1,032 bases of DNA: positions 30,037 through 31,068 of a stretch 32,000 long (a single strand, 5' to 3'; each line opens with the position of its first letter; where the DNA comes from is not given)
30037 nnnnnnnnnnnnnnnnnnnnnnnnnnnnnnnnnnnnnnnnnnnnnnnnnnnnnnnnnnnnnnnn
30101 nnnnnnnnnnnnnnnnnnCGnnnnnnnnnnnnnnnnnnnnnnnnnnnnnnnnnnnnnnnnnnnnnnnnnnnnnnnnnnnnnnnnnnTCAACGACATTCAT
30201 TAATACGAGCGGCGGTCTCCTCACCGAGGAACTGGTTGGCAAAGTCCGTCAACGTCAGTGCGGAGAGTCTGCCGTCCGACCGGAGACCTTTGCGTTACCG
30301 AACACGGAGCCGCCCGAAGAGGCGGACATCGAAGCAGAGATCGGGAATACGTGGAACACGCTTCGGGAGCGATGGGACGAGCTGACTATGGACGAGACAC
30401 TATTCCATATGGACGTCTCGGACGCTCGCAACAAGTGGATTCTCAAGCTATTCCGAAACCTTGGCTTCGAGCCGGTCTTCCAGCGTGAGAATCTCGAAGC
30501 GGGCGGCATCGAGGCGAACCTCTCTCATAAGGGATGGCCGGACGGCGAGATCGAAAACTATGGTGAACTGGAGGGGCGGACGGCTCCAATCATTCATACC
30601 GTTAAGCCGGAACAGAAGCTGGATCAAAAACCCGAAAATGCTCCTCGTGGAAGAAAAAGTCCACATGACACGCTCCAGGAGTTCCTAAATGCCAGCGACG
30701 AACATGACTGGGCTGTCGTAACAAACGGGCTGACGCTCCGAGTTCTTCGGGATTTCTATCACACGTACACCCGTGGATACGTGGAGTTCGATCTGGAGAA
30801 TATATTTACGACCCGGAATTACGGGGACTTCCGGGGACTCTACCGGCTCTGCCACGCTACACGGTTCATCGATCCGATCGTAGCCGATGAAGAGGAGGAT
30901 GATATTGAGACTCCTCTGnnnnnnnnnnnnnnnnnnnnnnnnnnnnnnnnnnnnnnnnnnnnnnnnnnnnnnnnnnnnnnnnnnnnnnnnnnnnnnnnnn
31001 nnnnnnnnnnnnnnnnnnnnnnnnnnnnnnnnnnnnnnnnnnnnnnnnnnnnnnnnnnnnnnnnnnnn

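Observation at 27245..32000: SNF2 helicase immediately followed (2-nt gap) by a very large adenine-methyltransferase: class 1 DISARM-like or novel helicase-coupled type IIG system, cut by the window edge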

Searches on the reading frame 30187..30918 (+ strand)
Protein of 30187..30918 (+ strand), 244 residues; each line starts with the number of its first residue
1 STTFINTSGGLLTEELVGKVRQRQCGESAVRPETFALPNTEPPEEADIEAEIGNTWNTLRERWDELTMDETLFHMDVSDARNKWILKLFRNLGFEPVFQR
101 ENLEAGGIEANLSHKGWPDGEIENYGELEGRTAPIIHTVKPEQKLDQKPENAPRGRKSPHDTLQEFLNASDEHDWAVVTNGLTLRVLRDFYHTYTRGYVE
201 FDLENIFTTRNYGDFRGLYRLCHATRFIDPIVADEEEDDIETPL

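Call 74: predict_structure(alignment_id=A3)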
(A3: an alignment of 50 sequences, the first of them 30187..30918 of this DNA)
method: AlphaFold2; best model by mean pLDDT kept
length: 244 residues; sequences in the alignment: 50
mean_pLDDT: 88.4   pTM: 0.88
mean pLDDT of the five models: 88.4, 88.2, 87.5, 87.3, 87.1
residues with pLDDT >= 90: 159; 70-90: 58; 50-70: 19; < 50: 8
segments of 3 or more residues with pLDDT < 50: 233-240
pLDDT, mean of each block of 10 residues (from residue 1): 89 91 87 84 93 98 93 93 97 94 90 89 65 92 93 86 94 93 94 85 98 97 87 48 59
secondary structure, 60 per line:
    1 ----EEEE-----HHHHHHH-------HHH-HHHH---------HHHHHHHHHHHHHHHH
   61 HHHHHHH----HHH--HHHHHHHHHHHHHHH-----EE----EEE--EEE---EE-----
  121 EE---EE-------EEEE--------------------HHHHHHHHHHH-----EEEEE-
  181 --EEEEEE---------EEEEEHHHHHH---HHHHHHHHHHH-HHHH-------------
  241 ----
elements in order: E5-8 H14-20 H32-35 H45-67 H77-91 E103-105 E108-110 E135-138 H159-169 E175-179 E183-188 E198-202 H203-208 H212-222 H224-227

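Call 77: fold_search(model_id=the predicted structure, library=pdb)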
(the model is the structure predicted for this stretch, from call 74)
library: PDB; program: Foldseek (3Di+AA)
matches with E <= 10: 221; with E <= 0.001: 0
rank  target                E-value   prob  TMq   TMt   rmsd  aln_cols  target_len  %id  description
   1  7lo5_A                2.2e-02  0.95  0.36  0.11   6.4       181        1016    8  cryoEM structure DrdV-DNA complex (released 2021-03-17)
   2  7lvv_B                2.9e-02  0.96  0.38  0.11   5.9       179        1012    9  cryoEM structure DrdV-DNA complex (released 2021-03-17)
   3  7lvv_A                3.1e-02  0.95  0.37  0.11   5.9       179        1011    9  cryoEM structure DrdV-DNA complex (released 2021-03-17)
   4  7lvv_D                7.3e-02  0.90  0.38  0.56   5.0       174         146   10  cryoEM structure DrdV-DNA complex (released 2021-03-17)
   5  7lo5_B                1.0e-01  0.75  0.36  0.11   6.4       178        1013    9  cryoEM structure DrdV-DNA complex (released 2021-03-17)
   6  8a4b_C                1.9e-01  0.21  0.26  0.29   7.3       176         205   10  Structure of human Rep15:Rab3B_Q81L complex. (released 2022-08-10)
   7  7lo5_C                3.1e-01  0.54  0.36  0.11   5.7       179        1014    9  cryoEM structure DrdV-DNA complex (released 2021-03-17)
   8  2w00_B                3.3e-01  0.07  0.20  0.07  18.8       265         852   10  Crystal structure of the HsdR subunit of the EcoR124I restriction enzyme in complex with ATP (released 2008-12-16)
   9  3s1s                  3.7e-01  0.14  0.20  0.07  15.5       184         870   10  Characterization and crystal structure of the type IIG restriction endonuclease BpuSI (released 2011-07-13)
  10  6h2j_B                5.1e-01  0.05  0.18  0.06  18.7       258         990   10  Crystal structure of the HsdR subunit of the EcoR124I restriction enzyme with the C-terminal domain (released 2018-08-08)
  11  6f24_MODEL_1_A        5.1e-01  0.03  0.11  0.18  15.0       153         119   12  PH domain from PfAPH (released 2018-12-12)
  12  8c9k_A                6.5e-01  0.07  0.15  0.18  14.6       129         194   15  Structure of Mpox virus poxin (released 2023-05-31)
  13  1e2t_A                7.8e-01  0.03  0.16  0.14  16.6       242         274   14  Arylamine N-acetyltransferase (NAT) from Salmonella typhimurium (released 2000-07-07)
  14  6ea8_I                8.3e-01  0.06  0.15  0.19  14.4       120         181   14  Structure of VACV poxin in pre-reactive state with nonhydrolyzable 2'3' cGAMP (released 2019-02-06)
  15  7lo5_D                9.3e-01  0.23  0.34  0.10   5.9       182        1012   10  cryoEM structure DrdV-DNA complex (released 2021-03-17)
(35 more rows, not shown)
